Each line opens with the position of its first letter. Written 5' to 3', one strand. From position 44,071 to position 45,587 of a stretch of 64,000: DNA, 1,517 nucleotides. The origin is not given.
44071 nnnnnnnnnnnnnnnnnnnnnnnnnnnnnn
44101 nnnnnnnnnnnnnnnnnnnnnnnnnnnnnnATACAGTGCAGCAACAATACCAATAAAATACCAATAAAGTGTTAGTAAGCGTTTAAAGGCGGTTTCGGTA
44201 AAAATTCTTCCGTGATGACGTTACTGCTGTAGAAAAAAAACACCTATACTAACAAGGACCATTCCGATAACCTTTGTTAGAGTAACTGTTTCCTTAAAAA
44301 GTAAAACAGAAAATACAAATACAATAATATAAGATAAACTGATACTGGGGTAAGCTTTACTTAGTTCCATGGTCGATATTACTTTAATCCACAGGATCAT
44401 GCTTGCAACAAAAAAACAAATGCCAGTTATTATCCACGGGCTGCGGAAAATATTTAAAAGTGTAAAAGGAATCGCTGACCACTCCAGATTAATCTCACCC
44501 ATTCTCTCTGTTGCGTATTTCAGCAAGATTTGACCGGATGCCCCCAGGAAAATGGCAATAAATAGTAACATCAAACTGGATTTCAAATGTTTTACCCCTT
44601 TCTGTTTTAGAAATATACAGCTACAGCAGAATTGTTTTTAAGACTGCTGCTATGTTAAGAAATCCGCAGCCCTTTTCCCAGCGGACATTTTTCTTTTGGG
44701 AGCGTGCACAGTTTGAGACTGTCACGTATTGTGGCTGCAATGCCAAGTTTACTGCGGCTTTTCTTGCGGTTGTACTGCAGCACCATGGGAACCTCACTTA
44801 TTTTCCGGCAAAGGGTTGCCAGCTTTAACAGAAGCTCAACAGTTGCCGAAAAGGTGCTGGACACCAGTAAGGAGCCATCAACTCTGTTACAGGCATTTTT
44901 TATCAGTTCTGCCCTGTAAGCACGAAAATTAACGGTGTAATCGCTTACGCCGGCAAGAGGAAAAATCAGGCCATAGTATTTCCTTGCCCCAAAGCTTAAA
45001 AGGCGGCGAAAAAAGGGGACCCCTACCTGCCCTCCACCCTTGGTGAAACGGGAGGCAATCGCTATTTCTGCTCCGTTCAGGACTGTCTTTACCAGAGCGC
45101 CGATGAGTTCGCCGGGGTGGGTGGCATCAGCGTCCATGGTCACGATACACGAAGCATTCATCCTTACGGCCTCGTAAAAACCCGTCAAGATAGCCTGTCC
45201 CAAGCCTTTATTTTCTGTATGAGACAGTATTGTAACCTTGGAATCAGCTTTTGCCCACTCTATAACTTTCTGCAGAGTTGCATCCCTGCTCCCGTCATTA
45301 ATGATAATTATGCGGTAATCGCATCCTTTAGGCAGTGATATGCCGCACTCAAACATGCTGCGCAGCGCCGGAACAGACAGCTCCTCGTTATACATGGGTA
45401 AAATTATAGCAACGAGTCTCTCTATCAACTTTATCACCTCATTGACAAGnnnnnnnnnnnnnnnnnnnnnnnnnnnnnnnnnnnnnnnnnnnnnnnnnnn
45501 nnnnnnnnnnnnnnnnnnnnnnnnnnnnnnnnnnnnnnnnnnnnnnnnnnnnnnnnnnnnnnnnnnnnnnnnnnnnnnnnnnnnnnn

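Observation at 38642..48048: Candidate exopolysaccharide module: QxxRW GT2 synthase + novel 404-aa membrane partner + GH-A lipoprotein + deacetylase relic + lipid-linked-sugar branch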

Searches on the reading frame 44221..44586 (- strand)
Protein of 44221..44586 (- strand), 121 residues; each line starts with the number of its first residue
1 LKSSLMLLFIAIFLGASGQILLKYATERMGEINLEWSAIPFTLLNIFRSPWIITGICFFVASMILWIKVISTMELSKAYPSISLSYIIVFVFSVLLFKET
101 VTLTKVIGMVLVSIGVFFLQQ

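Call 4: search_protein_families(library=pfam, proteins=[window:44221-44586:-], max_evalue=0.01)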
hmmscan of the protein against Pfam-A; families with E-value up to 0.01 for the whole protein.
window:44221-44586:- (121 aa): 3 families
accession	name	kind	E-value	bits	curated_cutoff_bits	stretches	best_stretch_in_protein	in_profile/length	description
PF00892.27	EamA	-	5.2e-07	30.5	28.2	1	6-119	32-133/135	EamA-like transporter family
PF00893.25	Multi_Drug_Res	-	6.2e-05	23.9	23.7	1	49-112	29-93/93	Small Multidrug Resistance protein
PF03151.22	TPT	-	0.0019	18.1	30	0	52-118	224-289/291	Triose-phosphate Transporter family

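Call 5: search_protein_families(library=ncbifam, proteins=[window:44221-44586:-], max_evalue=0.01)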
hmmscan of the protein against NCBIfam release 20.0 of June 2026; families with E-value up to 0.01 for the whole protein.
window:44221-44586:- (121 aa): 7 families
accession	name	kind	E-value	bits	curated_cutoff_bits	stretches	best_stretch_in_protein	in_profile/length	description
NF002816.2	PRK02971.1-2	equivalog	5.8e-19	68.7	99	1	10-119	5-116/120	4-amino-4-deoxy-L-arabinose-phosphoundecaprenol flippase subunit ArnF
NF011625.2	PRK15051.1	equivalog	1.8e-07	31.3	92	1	7-119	5-107/111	4-amino-4-deoxy-L-arabinose-phosphoundecaprenol flippase subunit ArnE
NF051482.1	EbrB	exception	8.4e-05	23.2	160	1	46-120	26-102/105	SMR family multidrug efflux transporter EbrB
NF000277.1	qac_SMR_G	exception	0.0025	18.1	200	1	22-119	8-100/107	quaternary ammonium compound efflux SMR transporter QacG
NF000384.1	QacCGHJ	equivalog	0.0058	16.9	160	1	24-119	10-100/107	QacCGHJ group quaternary ammonium compound efflux SMR transporter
NF012170.0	qac_SMR_J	exception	0.0078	16.5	210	1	26-119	12-100/107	quaternary ammonium compound efflux SMR transporter QacJ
NF000279.1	qac_SMR_H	exception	0.0084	16.5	205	1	50-119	31-100/107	quaternary ammonium compound efflux SMR transporter QacH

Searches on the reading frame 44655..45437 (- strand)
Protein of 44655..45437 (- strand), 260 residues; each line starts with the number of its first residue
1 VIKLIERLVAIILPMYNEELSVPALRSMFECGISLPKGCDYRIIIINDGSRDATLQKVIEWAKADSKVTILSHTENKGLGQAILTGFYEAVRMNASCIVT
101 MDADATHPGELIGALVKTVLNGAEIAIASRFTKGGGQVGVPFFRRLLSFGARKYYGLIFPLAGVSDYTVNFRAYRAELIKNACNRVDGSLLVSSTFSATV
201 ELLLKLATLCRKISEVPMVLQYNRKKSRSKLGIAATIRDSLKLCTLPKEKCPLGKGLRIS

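Call 4: search_protein_families(library=pfam, proteins=[window:44655-45437:-], max_evalue=0.01)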
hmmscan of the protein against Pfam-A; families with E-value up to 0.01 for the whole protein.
window:44655-45437:- (260 aa): 1 family
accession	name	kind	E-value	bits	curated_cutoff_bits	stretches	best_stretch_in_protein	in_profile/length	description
PF00535.33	Glycos_transf_2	-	3.5e-22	79.6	23.3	1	11-179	2-164/168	Glycosyl transferase family 2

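Call 5: search_protein_families(library=ncbifam, proteins=[window:44655-45437:-], max_evalue=0.01)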
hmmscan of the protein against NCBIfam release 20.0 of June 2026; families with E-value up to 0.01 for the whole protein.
window:44655-45437:- (260 aa): 12 families
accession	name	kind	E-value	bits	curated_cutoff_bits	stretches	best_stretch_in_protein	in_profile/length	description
NF047588.1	GlcsyltransPgfSStrep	equivalog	1e-18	67.6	500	1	9-153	3-143/308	glycosyltransferase PgfS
NF007986.1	PRK10714.1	equivalog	6.8e-15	54.9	529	1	9-187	8-177/316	undecaprenyl-phosphate 4-deoxy-4-formamido-L-arabinose transferase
TIGR03937.1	PgaC_IcaA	equivalog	1.7e-11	43.8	422.3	1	8-121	46-152/407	poly-beta-1,6-N-acetyl-D-glucosamine synthase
NF058614.1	PPMAGASynPpgS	equivalog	1.4e-09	37.7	370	1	34-147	20-131/226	polyprenyl-phospho-N-acetylgalactosaminyl synthase PpgS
NF041391.1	DPhHxTase_Halo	equivalog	9.7e-08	31.2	375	1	44-227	27-188/213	dolichyl-phosphate hexose transferase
TIGR01556.1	rhamnosyltran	subfamily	3.8e-07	29.6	200.55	1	23-124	5-104/281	rhamnosyltransferase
NF007482.0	PRK10073.1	equivalog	8.2e-07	28.3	423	1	8-90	7-84/334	glycosyltransferase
TIGR04182.1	glyco_TIGR04182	equivalog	1.3e-06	28.1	325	1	9-231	2-201/293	S-layer glycoprotein N-glycosyltransferase AglJ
NF041865.1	EpsU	equivalog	2e-05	23.8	700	1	9-124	41-152/394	exopolysaccharide biosynthesis GT2 family glycosyltransferase EpsU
NF045692.1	OglycostaseCruG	equivalog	0.00079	18.5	600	1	9-120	43-153/386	2'-O-glycosyltransferase CruG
NF047683.1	TeichurnBiosyTuaG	equivalog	0.001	18.8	400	1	6-85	5-80/252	teichuronic acid biosynthesis protein TuaG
NF041875.1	EPS_EpsD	equivalog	0.0071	15.8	370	1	39-112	29-97/325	exopolysaccharide biosynthesis glycosyltransferase EpsD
